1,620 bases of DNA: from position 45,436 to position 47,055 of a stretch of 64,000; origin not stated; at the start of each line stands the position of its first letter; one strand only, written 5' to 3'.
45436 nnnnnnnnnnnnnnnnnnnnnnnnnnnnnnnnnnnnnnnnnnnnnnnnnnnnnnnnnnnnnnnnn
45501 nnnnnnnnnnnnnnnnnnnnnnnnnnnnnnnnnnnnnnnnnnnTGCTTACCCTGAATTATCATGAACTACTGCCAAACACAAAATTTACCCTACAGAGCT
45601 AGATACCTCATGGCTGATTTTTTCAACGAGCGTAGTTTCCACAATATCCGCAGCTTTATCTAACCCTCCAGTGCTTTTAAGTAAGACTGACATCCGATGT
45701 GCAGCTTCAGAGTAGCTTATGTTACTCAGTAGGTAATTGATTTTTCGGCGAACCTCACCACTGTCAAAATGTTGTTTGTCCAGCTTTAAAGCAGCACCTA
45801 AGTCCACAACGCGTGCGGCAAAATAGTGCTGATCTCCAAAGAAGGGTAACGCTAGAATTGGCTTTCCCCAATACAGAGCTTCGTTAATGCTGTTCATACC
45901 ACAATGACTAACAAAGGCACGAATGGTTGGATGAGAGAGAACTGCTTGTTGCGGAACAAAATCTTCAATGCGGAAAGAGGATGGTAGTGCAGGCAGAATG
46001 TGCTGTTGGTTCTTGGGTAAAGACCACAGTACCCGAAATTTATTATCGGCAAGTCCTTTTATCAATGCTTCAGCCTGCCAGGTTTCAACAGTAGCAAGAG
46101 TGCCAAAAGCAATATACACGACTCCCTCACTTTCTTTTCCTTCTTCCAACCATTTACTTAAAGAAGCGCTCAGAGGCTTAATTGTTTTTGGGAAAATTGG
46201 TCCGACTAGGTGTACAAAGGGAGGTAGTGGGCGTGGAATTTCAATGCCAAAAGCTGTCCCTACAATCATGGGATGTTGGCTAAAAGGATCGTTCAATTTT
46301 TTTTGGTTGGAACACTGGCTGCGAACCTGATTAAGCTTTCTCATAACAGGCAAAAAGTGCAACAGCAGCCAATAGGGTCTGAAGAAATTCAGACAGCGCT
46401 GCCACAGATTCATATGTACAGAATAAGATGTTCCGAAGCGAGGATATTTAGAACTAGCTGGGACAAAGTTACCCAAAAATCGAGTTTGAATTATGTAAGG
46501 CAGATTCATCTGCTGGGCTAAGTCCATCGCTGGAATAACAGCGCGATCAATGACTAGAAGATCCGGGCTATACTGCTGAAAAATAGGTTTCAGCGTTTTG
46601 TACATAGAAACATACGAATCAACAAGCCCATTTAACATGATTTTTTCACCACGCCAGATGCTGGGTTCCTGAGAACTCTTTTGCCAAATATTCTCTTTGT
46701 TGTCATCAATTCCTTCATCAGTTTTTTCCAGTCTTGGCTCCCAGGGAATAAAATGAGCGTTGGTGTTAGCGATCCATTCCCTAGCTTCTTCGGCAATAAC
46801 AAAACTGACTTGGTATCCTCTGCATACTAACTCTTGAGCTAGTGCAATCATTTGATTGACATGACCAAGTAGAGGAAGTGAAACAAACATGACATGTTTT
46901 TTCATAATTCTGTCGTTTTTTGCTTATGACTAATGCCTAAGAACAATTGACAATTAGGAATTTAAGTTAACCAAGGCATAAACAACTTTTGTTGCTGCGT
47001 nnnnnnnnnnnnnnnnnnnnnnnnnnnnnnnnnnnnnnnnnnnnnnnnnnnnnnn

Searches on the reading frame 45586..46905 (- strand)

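Call 101: search_protein_families(library=pfam, proteins=[window:45586-46905:-], max_evalue=0.00001)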
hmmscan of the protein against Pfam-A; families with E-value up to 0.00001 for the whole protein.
window:45586-46905:- (439 aa): 3 families
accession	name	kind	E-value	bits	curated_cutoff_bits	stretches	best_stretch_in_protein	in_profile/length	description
PF00201.24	UDPGT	-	7.7e-38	131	19.5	1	134-411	148-424/499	UDP-glucoronosyl and UDP-glucosyl transferase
PF06722.18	EryCIII-like_C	-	3.1e-13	50.4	31.7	1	286-406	8-126/145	Erythromycin biosynthesis protein CIII-like, C-terminal domain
PF04101.22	Glyco_tran_28_C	-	1.6e-06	28.7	22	1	331-406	75-154/166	Glycosyltransferase family 28 C-terminal domain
